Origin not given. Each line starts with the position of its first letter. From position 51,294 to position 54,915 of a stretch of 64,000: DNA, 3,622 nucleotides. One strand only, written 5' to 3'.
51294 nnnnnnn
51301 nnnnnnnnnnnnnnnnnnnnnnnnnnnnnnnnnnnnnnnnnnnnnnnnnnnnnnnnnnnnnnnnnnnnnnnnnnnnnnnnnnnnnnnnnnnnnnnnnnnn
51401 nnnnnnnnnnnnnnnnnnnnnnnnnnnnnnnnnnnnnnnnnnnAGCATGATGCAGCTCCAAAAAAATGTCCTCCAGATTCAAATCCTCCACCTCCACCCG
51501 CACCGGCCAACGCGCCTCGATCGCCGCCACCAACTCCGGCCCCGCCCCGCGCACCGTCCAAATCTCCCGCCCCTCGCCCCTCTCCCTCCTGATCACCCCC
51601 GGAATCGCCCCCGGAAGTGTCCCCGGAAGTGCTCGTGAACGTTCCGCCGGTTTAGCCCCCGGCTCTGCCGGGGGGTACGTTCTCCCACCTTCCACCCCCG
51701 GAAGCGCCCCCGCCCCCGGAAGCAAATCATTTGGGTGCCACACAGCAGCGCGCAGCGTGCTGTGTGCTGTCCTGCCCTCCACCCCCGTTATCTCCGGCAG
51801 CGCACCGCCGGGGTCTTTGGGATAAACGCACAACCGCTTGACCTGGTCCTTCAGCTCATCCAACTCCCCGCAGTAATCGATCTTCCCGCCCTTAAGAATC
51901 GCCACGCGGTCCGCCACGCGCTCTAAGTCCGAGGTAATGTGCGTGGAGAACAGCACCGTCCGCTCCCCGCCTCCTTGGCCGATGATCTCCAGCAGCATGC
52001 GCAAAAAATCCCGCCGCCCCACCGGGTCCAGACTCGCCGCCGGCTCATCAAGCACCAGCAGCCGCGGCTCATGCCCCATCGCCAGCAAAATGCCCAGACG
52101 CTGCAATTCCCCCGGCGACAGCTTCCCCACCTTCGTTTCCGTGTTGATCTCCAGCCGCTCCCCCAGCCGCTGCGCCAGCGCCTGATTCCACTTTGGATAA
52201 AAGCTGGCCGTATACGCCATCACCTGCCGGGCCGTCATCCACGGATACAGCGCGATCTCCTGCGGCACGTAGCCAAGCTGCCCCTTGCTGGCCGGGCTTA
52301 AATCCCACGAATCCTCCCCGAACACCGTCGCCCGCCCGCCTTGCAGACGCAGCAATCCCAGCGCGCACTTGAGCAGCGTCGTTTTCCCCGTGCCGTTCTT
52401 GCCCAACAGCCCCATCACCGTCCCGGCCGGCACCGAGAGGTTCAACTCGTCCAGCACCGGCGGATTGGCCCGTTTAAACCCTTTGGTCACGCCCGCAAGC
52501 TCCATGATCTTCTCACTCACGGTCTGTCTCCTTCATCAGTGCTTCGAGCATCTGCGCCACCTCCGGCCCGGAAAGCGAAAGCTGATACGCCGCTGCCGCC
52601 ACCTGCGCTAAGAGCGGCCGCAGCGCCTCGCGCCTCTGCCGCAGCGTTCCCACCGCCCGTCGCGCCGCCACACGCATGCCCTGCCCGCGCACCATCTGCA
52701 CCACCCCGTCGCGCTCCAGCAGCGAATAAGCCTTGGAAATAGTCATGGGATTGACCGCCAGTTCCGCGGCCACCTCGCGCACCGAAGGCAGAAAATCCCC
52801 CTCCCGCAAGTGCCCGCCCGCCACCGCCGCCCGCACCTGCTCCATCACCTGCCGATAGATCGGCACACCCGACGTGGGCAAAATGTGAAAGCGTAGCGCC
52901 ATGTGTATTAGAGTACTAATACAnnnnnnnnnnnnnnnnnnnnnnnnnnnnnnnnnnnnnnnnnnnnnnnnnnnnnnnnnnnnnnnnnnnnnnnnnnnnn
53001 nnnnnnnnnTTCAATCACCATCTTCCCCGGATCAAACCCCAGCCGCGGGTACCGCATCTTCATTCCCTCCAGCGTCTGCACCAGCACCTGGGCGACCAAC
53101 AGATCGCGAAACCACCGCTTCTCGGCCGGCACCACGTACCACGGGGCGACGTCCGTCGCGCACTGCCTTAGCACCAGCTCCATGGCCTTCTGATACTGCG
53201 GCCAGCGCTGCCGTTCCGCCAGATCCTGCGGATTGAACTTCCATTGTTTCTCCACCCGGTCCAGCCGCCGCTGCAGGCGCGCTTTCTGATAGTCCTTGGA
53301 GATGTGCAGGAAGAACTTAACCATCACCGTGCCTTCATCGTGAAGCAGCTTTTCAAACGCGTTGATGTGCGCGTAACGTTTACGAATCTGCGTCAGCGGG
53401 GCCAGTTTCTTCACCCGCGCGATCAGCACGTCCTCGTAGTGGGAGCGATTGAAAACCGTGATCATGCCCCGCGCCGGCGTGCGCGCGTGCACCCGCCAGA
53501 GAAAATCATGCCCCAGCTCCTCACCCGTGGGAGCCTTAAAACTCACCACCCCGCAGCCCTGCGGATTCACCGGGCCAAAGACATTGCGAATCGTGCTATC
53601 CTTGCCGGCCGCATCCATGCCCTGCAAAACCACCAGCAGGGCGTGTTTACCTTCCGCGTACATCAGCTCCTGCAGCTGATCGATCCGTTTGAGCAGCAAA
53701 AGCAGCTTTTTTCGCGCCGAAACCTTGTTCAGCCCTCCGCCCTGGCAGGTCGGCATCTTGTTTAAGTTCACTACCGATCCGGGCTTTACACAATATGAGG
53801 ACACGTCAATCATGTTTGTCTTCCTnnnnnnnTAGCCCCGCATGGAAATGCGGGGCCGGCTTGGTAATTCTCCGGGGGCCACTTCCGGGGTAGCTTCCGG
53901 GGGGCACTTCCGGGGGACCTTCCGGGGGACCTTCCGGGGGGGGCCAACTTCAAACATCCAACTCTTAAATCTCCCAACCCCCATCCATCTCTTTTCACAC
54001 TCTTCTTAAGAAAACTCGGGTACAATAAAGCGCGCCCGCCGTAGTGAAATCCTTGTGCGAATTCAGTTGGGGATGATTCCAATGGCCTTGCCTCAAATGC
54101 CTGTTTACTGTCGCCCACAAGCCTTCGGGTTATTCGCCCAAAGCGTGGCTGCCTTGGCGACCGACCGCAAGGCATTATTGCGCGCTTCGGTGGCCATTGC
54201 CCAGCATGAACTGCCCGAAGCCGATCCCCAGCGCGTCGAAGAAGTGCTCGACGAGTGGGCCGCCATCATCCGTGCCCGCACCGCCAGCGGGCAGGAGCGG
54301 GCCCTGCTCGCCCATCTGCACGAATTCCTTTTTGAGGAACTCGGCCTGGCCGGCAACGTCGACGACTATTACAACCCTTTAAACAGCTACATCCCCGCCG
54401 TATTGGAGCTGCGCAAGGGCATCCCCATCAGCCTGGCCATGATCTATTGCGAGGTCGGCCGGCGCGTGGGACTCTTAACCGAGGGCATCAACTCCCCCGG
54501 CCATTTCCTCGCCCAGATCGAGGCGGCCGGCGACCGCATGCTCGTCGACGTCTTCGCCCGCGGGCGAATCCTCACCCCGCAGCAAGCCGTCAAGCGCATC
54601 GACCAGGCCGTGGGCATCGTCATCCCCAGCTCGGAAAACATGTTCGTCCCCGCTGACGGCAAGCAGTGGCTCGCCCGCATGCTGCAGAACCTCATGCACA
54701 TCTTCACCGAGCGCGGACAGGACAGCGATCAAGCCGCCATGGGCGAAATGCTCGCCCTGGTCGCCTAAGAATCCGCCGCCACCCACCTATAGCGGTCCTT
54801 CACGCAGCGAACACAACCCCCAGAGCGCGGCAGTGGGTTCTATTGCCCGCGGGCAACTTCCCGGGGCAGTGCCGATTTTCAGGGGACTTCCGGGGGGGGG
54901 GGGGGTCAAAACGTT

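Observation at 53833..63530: Composite 'element A': six same-orientation copies within 10 kb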

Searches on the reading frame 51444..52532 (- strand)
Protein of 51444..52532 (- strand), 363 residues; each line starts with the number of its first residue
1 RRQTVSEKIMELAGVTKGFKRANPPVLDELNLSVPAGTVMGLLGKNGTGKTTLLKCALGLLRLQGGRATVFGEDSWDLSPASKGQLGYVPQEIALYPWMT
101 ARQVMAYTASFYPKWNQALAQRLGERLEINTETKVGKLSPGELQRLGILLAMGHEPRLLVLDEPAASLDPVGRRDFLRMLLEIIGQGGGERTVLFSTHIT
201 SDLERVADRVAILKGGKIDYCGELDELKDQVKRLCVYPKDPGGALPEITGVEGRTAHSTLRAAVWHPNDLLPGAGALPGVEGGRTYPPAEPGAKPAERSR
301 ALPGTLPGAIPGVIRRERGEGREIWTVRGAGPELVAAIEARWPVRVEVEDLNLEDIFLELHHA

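Call 26: search_protein_families(library=pfam, proteins=[window:51444-52532:-], max_evalue=0.001)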
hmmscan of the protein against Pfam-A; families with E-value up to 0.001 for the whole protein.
window:51444-52532:- (363 aa): 2 families
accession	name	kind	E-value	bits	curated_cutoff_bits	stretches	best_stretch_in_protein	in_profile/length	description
PF00005.33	ABC_tran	-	3.1e-24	86.6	25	1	27-165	1-136/137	ABC transporter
PF13304.12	AAA_21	-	2e-10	41.6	27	1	137-198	237-298/304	AAA domain, putative AbiEii toxin, Type IV TA system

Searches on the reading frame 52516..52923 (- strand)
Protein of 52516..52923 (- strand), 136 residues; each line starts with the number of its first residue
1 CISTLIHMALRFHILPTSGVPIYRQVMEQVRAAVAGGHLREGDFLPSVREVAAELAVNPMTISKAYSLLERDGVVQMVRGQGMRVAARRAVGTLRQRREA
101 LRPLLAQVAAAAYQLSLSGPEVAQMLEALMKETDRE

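Call 26: search_protein_families(library=pfam, proteins=[window:52516-52923:-], max_evalue=0.001)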
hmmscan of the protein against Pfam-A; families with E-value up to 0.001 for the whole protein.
window:52516-52923:- (136 aa): 3 families
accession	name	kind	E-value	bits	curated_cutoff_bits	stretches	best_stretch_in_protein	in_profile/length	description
PF00392.27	GntR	-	7.5e-17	61.2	27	1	23-85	2-64/64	Bacterial regulatory proteins, gntR family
PF01325.25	Fe_dep_repress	-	0.00041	20.9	26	0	41-79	18-56/60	Iron dependent repressor, N-terminal DNA binding domain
PF02082.26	Rrf2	-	0.00054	20.5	30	0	45-84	23-64/132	Iron-dependent Transcriptional regulator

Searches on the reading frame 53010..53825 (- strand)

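Call 26: search_protein_families(library=pfam, proteins=[window:53010-53825:-], max_evalue=0.001)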
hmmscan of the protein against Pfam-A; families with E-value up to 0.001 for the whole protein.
window:53010-53825:- (272 aa): 1 family
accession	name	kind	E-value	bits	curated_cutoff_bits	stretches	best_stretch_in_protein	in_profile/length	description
PF03976.20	PPK2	-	3.8e-69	233.2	22.3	1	34-257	4-226/229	Polyphosphate kinase 2 (PPK2)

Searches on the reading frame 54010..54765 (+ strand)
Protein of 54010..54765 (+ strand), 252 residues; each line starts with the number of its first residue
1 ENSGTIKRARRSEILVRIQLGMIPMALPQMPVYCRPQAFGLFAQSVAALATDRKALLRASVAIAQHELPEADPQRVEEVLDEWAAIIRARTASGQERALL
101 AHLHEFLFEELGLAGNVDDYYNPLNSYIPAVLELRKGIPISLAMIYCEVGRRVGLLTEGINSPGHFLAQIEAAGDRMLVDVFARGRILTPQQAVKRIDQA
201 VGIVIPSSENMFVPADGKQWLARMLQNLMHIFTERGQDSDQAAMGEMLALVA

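Call 26: search_protein_families(library=pfam, proteins=[window:54010-54765:+], max_evalue=0.001)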
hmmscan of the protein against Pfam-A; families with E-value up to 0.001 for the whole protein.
window:54010-54765:+ (252 aa): 1 family
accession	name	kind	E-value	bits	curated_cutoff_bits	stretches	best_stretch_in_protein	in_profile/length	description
PF13369.12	Transglut_core2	-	1e-39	135.9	23.5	1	75-226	2-155/155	Transglutaminase-like superfamily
